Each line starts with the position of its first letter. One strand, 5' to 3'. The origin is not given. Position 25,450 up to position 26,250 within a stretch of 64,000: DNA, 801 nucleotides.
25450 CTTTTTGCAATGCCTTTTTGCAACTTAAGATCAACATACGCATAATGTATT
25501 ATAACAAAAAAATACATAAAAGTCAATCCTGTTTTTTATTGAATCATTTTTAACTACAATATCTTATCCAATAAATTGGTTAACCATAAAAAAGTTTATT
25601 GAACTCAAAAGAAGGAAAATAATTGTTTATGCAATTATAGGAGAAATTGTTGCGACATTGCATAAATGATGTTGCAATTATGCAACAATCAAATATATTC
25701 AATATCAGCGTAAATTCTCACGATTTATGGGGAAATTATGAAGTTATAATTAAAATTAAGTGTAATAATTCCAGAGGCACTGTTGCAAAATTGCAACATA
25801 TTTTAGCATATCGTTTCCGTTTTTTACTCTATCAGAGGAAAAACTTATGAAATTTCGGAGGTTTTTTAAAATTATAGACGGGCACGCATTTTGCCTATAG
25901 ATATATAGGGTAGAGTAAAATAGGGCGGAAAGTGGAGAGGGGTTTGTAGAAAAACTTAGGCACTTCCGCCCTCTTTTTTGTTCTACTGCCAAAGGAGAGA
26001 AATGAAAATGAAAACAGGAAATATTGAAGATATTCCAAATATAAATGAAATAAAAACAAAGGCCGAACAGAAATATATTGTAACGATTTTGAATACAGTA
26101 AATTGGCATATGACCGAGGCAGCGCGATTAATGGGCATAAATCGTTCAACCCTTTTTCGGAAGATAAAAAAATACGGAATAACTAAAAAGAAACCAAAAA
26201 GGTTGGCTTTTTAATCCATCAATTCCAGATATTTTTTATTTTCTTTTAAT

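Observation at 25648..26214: Regulatory island with LuxO/NtrC-like TTGCA-N4-TGCAA palindromes, a sigma-54 promoter and a ~75-nt hairpin-terminated transcript: candidate sigma-54-dependent sRNA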

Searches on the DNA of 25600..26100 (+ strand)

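Call 40: search_rna_families(source=window, start=25600, end=26100, threshold=evalue, max_evalue=10)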
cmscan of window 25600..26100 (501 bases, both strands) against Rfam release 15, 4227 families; matches with E-value up to 10: 11.
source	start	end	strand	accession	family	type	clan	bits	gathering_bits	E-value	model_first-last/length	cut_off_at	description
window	25909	25987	+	RF03261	mir-1759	Gene; miRNA;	-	23.2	58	0.053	1-75/75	no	mir-1759 microRNA precursor family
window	25910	25987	+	RF03778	mir-483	Gene; miRNA;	-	19.7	60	0.42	1-75/75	no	mir-483 microRNA precursor family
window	25745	25809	+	RF01817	RsaB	Gene; sRNA;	-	19.5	55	2.6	1-60/60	no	RNA Staph. aureus A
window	25655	25705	-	RF00717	mir-315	Gene; miRNA;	-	17.9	63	2.6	1-83/83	no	mir-315 microRNA precursor family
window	25663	25804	+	RF04205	MIR2606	Gene; miRNA;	-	17.7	139.7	7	1-165/165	no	MIR2606 microRNA precursor family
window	25911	25985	+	RF03992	mir-6302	Gene; miRNA;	-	17.6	90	0.66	1-79/79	no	mir-6302 microRNA precursor family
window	25889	25978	+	RF01770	rimP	Cis-reg; leader;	-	17.5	47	2.9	1-102/102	no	Gammaprotebacteria rimP leader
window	25916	26014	+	RF01730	Termite-leu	Cis-reg;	-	15.6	51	1.4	1-78/78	no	Termite-leu RNA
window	25775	25955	+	RF02176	SMAD5-AS1_4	Gene; lncRNA;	-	14.4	50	7.4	1-173/173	no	SMAD5 antisense RNA 1 conserved region 4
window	25817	26011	+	RF04310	nqrA-II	Cis-reg;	-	14.3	55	9.7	1-174/174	no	nqrA-II ncRNA motif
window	25958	26016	+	RF00736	mir-320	Gene; miRNA;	-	12.5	55.5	8.2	1-76/76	no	mir-320 microRNA precursor family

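Call 61: build_rna_model(alignment_id=A4, structure=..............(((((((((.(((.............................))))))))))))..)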
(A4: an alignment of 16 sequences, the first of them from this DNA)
Model R1 built from alignment A4 (16 sequences, 70 columns); structure: as given.
model positions 68; base pairs 12; branch points 0; effective number of sequences 2.98; information 0.826 bits per position. Calibrated on 0.2 Mb of random sequence (short: E-values are rough).
structure used (alignment columns):
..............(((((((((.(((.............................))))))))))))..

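Call 62: search_with_rna_model(model_id=R1, sources=[window, L001, L002, L003, L006, L007, L009, L011, L012, L013, L016, L031, L032, L033, L034, L035, L036, L037, L038, L039, L040, L041, L042, L043, L044, L045, L046, L014], max_evalue=1)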
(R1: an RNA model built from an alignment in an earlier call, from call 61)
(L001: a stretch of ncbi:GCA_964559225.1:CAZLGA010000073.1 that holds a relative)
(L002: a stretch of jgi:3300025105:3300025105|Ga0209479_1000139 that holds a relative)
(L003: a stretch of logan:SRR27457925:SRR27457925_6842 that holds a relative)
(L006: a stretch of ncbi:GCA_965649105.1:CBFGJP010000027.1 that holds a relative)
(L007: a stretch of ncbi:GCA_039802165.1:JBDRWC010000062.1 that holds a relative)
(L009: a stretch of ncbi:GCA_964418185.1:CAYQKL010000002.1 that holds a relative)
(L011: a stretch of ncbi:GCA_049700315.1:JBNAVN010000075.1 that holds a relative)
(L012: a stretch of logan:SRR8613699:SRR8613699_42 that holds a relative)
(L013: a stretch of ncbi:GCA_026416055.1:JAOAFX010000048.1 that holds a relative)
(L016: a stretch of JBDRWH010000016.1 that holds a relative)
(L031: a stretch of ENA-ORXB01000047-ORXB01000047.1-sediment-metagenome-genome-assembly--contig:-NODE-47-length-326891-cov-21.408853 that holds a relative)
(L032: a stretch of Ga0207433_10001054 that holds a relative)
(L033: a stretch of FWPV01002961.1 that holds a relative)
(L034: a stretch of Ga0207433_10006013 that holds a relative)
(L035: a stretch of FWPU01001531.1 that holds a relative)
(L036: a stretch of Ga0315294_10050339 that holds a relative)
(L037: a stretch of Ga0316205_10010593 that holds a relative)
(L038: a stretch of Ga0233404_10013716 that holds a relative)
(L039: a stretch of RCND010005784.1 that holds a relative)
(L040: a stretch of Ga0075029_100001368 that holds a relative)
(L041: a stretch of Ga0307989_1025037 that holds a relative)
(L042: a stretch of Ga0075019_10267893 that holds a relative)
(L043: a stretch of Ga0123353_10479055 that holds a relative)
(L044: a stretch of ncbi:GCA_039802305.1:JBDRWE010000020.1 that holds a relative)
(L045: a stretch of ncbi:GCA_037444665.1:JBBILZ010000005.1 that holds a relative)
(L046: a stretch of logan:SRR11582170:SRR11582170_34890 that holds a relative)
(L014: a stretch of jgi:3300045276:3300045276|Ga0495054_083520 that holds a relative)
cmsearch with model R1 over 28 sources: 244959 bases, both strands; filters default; matches with E-value up to 1: 34.
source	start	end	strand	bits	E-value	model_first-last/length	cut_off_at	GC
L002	5901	5969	+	90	6.4e-20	1-68/68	no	0.45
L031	2907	2975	+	90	6.4e-20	1-68/68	no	0.45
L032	2905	2973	+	89.6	8.2e-20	1-68/68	no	0.45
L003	5901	5969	+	86.4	4.9e-19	1-68/68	no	0.45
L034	2880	2948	+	86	6e-19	1-68/68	no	0.42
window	25908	25974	+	84.4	1.6e-18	1-68/68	no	0.49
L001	5902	5968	+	84.3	1.6e-18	1-68/68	no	0.48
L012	5899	5966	+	82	6.1e-18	1-68/68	no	0.49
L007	624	689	+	81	1.1e-17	1-68/68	no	0.48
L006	5885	5951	+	79.8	2.1e-17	1-68/68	no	0.49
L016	1656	1721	+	76.8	1.1e-16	1-68/68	no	0.48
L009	5912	5978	+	76.7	1.2e-16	1-68/68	no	0.48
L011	365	430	+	76.6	1.3e-16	1-68/68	no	0.47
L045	5760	5827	+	72.6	1.2e-15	1-68/68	no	0.44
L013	873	939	+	64.2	1.5e-13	1-68/68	no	0.46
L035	2901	2964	+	63.5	2.2e-13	1-68/68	no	0.47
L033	2896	2959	+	54.6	3.4e-11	1-68/68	no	0.44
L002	5913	5983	-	30.1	3.7e-05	1-68/68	no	0.44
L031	2919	2989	-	30.1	3.7e-05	1-68/68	no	0.44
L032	2917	2987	-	29.2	6.2e-05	1-68/68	no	0.42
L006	5897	5963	-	27.4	0.00017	1-68/68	no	0.48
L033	2906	2970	-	24.8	0.00073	1-68/68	no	0.4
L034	2892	2960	-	21.7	0.0042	1-68/68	no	0.38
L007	635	704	-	20.8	0.007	1-68/68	no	0.47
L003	5913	5983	-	20.7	0.0078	1-68/68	no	0.39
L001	5914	5981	-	20.6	0.008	1-68/68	no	0.46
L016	1666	1729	-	18.5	0.026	1-68/68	no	0.45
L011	375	439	-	17.6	0.045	1-68/68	no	0.46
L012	5911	5977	-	16.7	0.073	1-68/68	no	0.42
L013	5508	5589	-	12.5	0.81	1-68/68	no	0.34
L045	5770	5831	-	12.2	0.96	9-68/68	no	0.4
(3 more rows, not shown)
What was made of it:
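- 25922..25972 (+): GC-rich hairpin P2 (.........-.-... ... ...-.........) with a 26-nt loop that carries the conserved GAGGG. The covariance model hits 25908-25974 at 84 bits (call 62).
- It is near-palindromic, and antisense covariance-model hits reach 30 bits (call 62).
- Tried and rejected: A covariance-model search of 245 kb gave one hit per locus (call 62).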

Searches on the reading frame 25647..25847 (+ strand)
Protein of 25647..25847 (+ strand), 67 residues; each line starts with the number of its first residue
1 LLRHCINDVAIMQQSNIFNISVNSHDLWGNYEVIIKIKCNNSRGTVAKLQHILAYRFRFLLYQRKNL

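Call 9: search_protein_families(library=pfam, proteins=[window:25647-25847:+], max_evalue=0.01)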
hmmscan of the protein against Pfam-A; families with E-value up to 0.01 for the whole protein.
window:25647-25847:+ (67 aa): 0 families
